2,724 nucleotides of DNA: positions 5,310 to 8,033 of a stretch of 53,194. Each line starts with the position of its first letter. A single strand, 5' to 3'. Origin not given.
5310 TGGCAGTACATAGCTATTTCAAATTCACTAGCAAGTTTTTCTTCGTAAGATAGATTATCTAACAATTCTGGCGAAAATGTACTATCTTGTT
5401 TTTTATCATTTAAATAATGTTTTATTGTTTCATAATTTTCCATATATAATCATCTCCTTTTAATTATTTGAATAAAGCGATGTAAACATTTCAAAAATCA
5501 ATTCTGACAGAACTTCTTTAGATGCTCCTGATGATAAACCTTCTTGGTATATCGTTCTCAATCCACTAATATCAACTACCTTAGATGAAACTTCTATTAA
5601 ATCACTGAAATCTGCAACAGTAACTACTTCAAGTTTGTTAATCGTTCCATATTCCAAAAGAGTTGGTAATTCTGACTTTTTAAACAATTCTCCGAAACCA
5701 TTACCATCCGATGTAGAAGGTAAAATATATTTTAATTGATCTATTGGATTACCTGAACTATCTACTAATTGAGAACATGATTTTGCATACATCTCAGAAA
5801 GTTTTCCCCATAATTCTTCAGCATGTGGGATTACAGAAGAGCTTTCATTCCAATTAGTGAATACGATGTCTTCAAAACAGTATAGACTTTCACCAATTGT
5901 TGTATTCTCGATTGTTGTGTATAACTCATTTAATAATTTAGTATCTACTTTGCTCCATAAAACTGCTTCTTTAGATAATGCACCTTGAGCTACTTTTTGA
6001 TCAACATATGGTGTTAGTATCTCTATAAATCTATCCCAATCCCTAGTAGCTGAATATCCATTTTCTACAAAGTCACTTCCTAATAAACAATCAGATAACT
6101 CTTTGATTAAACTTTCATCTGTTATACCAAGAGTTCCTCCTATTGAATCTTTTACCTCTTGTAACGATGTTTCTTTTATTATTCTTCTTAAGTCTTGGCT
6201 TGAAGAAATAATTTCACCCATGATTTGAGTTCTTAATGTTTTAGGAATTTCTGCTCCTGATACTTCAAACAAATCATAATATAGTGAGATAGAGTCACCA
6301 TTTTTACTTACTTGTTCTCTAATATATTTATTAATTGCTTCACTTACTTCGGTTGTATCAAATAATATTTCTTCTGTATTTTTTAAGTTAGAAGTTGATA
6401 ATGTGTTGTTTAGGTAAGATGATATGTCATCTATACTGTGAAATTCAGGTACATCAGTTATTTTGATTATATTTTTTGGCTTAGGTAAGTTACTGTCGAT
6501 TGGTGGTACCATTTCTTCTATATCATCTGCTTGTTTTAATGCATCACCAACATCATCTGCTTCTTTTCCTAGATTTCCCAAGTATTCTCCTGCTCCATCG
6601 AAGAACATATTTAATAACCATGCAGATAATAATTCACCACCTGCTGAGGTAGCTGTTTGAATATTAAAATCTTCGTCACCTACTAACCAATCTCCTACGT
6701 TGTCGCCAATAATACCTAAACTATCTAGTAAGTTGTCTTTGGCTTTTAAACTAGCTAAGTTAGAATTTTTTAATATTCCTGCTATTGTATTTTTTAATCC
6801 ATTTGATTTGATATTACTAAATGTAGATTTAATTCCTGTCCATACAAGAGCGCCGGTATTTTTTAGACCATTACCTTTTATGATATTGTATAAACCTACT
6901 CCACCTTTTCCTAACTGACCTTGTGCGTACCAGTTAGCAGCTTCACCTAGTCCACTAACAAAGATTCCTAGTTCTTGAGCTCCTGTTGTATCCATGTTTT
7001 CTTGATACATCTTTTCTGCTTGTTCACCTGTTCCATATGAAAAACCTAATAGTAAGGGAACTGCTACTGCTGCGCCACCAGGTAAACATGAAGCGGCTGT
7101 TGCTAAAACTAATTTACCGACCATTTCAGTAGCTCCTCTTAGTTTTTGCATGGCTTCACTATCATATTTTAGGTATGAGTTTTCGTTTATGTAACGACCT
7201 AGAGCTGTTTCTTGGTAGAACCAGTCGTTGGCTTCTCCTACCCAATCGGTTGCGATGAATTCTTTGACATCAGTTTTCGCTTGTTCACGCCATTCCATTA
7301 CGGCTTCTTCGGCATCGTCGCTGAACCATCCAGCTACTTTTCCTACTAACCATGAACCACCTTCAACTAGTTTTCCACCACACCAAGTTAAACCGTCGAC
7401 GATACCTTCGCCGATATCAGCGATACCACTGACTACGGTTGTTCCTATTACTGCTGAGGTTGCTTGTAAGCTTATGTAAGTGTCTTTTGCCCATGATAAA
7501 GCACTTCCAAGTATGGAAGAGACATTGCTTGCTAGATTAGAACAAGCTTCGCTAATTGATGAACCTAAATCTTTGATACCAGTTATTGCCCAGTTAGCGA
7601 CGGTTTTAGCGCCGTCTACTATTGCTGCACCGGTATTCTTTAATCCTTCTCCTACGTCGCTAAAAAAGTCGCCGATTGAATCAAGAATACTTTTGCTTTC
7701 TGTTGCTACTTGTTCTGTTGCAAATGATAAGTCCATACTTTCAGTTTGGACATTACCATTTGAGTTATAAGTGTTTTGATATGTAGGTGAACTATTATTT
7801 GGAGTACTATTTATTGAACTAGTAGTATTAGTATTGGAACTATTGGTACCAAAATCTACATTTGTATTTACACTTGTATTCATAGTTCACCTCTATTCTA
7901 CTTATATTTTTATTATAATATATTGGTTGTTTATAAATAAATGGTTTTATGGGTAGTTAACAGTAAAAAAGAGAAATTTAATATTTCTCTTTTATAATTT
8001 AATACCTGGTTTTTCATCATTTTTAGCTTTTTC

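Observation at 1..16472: Four-member polymorphic toxin family with a long shared N-terminal domain that is not a recognisable LXG domain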

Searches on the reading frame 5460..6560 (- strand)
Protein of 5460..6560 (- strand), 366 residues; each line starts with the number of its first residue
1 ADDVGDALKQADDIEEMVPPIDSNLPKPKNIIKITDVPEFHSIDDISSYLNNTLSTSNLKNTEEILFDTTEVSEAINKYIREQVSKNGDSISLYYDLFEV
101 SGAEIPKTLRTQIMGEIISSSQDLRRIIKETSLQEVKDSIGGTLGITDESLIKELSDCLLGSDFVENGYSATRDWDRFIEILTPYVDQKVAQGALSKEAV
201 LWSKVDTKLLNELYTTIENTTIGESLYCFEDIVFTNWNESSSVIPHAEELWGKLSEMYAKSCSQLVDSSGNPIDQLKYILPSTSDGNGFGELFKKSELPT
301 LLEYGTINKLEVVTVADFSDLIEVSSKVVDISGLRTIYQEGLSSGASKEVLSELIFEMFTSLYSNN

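Call 73: search_solved_structures(query=window:5460-6560:-, max_evalue=10)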
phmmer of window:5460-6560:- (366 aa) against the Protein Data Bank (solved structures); distinct sequences matched with E-value up to 10: 0.

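Call 74: search_protein_families(library=padloc, proteins=[window:5460-6560:-], max_evalue=0.1)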
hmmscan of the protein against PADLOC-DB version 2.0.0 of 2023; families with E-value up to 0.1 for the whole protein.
window:5460-6560:- (366 aa): 0 families

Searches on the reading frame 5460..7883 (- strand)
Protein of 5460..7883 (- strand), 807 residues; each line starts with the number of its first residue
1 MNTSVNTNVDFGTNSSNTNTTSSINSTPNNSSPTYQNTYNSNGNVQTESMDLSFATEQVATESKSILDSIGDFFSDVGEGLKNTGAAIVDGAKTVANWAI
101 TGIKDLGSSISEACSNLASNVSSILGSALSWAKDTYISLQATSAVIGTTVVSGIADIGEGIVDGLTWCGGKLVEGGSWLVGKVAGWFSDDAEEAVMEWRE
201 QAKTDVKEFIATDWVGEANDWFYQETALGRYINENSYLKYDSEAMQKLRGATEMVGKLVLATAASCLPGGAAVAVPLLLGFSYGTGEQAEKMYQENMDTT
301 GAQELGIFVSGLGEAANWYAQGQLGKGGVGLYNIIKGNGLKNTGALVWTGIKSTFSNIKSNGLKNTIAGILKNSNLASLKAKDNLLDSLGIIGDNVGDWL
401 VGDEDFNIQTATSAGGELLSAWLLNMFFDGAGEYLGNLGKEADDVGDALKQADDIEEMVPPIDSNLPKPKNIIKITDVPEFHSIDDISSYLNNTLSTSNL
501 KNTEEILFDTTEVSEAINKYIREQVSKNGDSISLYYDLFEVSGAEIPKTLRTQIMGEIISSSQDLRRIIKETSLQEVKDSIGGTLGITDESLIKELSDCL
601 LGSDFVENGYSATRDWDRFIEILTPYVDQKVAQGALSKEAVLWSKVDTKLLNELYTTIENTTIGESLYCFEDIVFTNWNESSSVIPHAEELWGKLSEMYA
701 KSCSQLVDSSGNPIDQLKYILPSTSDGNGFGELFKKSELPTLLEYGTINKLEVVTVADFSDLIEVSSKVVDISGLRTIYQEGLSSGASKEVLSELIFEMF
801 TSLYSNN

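Call 7: search_protein_families(library=pfam, proteins=[window:5460-7883:-], max_evalue=1)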
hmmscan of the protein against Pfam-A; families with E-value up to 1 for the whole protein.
window:5460-7883:- (807 aa): 1 family
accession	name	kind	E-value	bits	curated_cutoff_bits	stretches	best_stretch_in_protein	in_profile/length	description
PF06911.18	Senescence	-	0.62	10.4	24.6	1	51-123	55-135/184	Senescence domain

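Call 11: search_protein_families(library=ncbifam, proteins=[window:5460-7883:-], max_evalue=0.1)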
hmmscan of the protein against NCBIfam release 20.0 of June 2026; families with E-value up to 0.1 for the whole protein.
window:5460-7883:- (807 aa): 0 families

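Call 57: list_cluster_members(proteins=[window:5460-7883:-, window:8443-10491:-, window:12654-16472:-, window:16566-17090:-, window:19378-23961:-, window:30645-32567:-])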
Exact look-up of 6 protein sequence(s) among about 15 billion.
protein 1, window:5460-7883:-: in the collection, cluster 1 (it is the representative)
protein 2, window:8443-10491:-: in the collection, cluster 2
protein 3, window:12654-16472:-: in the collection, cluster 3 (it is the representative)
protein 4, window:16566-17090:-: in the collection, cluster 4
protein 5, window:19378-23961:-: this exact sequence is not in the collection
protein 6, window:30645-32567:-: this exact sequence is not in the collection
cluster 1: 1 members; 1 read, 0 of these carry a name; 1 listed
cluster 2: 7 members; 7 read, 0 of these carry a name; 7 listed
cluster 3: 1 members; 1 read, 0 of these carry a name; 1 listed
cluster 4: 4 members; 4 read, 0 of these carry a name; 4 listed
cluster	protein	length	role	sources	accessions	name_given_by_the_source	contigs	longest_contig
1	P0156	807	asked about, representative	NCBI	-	-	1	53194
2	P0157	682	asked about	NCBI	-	-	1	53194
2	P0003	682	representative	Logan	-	-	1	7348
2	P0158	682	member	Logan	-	-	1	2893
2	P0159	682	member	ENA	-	-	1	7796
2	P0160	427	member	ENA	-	-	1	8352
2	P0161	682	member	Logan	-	-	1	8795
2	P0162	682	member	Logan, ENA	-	-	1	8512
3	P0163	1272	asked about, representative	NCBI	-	-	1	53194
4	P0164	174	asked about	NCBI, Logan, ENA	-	-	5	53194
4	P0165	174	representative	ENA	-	-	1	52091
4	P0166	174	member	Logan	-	-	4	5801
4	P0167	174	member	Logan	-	-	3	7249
